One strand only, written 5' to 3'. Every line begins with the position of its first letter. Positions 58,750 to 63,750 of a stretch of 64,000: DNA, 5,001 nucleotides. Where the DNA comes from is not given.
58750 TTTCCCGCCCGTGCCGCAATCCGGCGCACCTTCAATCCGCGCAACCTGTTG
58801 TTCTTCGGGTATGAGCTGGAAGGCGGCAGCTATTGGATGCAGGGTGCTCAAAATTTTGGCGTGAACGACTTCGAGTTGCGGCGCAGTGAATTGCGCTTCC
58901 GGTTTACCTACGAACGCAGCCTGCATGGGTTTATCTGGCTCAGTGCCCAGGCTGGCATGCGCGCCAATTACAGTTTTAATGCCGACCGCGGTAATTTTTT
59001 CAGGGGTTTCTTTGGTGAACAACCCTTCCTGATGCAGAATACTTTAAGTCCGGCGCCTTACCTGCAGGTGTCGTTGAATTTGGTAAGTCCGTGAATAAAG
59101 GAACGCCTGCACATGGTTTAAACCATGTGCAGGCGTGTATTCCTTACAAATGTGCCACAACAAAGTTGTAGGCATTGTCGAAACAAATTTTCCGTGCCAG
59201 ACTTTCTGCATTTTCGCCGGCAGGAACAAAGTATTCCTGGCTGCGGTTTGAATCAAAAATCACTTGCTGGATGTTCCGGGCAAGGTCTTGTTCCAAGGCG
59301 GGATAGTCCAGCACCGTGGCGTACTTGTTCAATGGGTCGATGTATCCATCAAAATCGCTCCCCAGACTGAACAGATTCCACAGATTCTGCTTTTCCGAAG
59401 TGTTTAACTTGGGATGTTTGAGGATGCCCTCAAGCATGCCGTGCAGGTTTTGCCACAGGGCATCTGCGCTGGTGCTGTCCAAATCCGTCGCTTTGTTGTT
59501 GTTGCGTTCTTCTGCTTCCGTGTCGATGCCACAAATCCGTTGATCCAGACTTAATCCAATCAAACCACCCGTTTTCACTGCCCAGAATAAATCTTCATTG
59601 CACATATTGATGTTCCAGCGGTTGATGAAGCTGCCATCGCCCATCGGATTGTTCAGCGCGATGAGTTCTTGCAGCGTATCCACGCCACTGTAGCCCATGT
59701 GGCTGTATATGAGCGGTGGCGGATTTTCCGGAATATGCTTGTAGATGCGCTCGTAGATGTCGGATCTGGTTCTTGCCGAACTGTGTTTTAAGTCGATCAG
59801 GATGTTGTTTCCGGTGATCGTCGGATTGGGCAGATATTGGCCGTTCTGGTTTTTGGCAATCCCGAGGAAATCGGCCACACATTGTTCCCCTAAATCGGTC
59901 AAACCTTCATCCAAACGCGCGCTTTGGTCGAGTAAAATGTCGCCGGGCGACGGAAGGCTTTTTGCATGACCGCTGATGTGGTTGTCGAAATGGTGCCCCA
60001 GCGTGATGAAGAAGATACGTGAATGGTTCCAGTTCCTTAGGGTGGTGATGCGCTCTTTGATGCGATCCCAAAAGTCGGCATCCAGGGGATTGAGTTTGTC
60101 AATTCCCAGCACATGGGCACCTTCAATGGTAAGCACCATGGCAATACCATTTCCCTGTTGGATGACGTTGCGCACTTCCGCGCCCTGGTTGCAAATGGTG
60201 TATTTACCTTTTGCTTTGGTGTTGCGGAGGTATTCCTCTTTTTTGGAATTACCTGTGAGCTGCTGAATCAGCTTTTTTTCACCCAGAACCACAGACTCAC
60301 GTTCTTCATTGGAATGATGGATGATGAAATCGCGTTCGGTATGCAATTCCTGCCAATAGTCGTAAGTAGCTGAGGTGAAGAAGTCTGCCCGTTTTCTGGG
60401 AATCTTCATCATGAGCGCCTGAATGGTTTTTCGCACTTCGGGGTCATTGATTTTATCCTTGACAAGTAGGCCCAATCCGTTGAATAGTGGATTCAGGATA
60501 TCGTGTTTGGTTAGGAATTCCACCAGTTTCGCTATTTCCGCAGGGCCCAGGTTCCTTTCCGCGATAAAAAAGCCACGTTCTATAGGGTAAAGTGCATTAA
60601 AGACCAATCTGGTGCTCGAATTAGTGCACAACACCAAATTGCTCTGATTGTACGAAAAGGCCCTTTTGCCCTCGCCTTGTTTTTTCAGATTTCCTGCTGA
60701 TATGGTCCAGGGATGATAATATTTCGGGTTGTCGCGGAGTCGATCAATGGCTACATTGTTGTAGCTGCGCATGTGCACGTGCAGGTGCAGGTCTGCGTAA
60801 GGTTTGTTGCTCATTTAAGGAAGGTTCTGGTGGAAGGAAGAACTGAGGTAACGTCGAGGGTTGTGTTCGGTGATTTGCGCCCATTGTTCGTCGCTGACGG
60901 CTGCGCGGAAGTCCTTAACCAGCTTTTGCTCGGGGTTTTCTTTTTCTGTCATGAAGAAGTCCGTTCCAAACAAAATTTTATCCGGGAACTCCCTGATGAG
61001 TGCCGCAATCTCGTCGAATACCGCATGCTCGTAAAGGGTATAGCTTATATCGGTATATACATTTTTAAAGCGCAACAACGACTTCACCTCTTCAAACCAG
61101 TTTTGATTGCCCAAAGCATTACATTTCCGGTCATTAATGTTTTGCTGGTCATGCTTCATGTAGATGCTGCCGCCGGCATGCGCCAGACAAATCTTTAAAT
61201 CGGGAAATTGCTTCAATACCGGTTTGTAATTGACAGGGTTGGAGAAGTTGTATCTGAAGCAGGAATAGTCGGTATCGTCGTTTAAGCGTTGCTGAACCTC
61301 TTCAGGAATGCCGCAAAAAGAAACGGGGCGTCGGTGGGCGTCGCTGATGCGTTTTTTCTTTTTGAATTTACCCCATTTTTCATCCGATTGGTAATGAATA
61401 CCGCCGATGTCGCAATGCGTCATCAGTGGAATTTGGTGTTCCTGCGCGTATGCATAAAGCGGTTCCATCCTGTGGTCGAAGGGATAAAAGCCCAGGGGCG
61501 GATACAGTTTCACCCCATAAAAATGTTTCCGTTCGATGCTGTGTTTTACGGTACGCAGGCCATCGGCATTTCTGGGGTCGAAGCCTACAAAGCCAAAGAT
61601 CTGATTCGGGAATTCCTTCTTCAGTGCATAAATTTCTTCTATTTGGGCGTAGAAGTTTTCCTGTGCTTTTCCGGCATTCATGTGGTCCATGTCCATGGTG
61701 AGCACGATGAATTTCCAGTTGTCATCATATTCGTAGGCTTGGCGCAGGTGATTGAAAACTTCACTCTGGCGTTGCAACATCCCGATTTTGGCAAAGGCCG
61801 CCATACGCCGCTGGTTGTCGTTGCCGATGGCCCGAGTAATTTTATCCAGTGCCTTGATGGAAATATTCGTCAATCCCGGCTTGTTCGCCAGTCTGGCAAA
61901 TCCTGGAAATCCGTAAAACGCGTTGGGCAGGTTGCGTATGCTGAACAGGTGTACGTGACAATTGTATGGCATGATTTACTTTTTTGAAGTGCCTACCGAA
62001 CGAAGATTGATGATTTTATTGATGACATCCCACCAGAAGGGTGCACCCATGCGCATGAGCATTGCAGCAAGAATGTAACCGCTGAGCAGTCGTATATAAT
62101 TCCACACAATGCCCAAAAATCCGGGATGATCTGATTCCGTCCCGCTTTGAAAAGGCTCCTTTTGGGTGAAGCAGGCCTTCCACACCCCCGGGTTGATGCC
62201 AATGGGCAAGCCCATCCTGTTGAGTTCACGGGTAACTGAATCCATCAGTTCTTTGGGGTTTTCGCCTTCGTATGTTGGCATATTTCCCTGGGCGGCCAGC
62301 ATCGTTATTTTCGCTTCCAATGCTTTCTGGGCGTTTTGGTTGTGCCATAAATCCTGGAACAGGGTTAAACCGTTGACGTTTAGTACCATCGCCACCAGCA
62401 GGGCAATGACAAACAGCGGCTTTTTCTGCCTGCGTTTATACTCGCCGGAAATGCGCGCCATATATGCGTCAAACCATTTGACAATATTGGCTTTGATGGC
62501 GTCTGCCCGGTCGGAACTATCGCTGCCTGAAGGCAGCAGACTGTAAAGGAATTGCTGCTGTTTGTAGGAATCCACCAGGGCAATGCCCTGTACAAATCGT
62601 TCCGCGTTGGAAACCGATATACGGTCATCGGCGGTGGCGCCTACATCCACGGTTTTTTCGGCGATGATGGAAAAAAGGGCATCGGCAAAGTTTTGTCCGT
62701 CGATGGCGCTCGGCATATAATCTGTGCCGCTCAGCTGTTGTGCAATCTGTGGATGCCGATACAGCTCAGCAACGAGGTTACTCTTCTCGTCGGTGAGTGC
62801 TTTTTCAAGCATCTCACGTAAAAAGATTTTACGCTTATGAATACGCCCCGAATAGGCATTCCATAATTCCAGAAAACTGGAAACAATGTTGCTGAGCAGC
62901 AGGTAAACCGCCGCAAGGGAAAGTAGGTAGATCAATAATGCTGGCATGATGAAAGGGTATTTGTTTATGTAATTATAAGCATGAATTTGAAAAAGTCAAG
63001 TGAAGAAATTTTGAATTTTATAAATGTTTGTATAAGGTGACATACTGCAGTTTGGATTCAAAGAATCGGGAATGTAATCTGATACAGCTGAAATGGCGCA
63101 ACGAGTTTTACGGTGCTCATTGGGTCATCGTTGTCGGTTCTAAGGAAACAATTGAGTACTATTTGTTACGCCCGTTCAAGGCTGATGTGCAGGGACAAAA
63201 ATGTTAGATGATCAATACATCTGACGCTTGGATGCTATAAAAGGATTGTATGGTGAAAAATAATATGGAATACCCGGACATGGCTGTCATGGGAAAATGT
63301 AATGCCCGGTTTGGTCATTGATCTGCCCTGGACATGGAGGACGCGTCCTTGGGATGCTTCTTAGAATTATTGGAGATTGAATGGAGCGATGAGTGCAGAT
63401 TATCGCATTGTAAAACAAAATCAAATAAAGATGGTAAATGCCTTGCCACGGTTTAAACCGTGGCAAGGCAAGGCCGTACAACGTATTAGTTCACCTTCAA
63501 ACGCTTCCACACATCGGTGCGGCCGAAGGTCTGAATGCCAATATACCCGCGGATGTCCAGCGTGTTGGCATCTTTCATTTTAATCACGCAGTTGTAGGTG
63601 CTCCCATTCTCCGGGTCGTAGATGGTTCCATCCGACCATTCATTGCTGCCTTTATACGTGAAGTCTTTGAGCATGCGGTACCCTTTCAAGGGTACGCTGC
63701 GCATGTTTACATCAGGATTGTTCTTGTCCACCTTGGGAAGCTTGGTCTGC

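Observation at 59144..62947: Self-contained three-gene cassette of unknown function: 3-TM membrane protein + Amidohydro_2-like hydrolase + expanded M19-dipeptidase-like hydrolase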

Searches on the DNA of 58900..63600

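Call 94: search_rna_families(source=window, start=58900, end=63600, threshold=evalue, max_evalue=1)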
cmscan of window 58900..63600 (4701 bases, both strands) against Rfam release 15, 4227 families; matches with E-value up to 1: 1.
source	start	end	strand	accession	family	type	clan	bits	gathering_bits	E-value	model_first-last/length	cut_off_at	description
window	63438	63474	-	RF03030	salivarius-1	Gene; sRNA;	-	20.9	50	0.85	1-56/56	no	salivarius-1 RNA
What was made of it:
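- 62972..62999 (-): Best promoter-like site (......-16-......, 11 of 12), 25 nt upstream of A's start codon. No Rfam element in the 538-nt leader (call 94).
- Tried and rejected: Riboswitch or known RNA in the 538-nt leader: none (call 94).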
